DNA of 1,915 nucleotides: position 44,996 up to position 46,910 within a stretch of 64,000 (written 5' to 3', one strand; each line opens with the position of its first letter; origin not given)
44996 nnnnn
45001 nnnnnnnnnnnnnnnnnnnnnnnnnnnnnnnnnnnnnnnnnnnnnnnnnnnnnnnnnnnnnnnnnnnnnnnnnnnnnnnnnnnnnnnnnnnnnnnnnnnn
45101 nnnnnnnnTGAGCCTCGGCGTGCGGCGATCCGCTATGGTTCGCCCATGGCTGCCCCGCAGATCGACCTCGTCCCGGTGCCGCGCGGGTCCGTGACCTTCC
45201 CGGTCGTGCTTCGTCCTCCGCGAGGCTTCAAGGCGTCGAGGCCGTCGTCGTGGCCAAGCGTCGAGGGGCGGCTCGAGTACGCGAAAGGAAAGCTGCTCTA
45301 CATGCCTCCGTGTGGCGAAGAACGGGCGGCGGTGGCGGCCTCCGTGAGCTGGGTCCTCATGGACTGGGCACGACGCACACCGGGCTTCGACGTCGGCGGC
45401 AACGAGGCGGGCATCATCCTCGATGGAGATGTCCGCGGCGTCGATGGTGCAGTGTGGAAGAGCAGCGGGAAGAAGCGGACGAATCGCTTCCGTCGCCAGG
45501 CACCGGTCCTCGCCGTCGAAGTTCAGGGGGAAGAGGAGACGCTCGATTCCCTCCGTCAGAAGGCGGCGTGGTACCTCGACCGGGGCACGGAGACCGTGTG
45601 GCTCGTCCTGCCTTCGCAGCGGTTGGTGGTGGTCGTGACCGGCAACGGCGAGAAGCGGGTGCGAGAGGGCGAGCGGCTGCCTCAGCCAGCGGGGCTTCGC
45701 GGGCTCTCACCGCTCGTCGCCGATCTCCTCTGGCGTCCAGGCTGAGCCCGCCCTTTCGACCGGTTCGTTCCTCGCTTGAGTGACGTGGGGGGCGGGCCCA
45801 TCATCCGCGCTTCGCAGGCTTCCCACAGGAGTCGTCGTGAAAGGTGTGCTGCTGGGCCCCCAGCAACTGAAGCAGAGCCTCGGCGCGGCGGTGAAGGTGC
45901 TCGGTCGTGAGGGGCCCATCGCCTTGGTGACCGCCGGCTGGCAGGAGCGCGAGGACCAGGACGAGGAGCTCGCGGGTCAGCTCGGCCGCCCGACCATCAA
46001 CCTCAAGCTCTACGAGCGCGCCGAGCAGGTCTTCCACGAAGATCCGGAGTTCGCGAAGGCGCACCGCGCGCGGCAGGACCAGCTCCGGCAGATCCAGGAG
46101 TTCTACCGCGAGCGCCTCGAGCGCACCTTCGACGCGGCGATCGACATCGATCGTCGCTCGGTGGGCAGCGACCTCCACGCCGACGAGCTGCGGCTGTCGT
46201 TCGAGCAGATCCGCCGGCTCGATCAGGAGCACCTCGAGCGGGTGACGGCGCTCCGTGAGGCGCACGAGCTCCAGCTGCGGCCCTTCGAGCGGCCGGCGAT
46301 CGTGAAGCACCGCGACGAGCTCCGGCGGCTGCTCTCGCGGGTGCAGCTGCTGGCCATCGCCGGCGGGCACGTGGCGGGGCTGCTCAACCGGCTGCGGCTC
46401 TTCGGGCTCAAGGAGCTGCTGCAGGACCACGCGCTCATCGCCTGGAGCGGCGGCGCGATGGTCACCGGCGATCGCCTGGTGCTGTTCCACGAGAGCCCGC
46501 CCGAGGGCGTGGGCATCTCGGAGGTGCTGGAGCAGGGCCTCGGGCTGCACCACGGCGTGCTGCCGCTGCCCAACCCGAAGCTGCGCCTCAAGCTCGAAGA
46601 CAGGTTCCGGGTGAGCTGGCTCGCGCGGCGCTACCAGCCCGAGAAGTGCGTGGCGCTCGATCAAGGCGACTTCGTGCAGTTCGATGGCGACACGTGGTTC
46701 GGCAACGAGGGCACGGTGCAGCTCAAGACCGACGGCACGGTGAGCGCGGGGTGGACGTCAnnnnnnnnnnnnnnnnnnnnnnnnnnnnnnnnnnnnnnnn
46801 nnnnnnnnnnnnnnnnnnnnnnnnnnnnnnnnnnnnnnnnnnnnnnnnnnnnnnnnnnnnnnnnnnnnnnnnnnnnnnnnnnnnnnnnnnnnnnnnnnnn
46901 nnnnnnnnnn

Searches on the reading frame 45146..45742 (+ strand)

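Call 22: search_protein_families(library=pfam, proteins=[window:45146-45742:+], max_evalue=0.01)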
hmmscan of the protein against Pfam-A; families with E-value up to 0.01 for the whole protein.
window:45146-45742:+ (199 aa): 1 family
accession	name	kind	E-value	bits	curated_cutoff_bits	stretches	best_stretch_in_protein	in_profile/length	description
PF05685.18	Uma2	-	2.1e-17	63.6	27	1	40-188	12-168/172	Putative restriction endonuclease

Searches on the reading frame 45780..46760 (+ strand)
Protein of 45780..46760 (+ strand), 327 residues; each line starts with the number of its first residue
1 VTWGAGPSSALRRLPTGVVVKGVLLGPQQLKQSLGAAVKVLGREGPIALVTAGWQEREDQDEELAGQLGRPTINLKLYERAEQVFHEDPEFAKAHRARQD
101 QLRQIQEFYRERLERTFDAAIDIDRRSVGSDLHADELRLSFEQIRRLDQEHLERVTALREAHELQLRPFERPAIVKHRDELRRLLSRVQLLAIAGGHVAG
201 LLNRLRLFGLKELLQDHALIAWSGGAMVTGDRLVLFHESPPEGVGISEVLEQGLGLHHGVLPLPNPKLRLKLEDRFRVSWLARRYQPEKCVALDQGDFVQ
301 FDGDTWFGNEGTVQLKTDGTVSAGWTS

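Call 3: search_protein_families(library=pfam, proteins=[window:45780-46760:+], max_evalue=0.01)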
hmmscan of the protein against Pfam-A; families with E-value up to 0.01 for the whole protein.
window:45780-46760:+ (327 aa): 1 family
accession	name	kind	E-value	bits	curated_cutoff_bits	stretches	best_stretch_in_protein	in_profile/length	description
PF03575.23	Peptidase_S51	-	0.001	19.2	23.9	1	172-304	67-201/206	Peptidase family S51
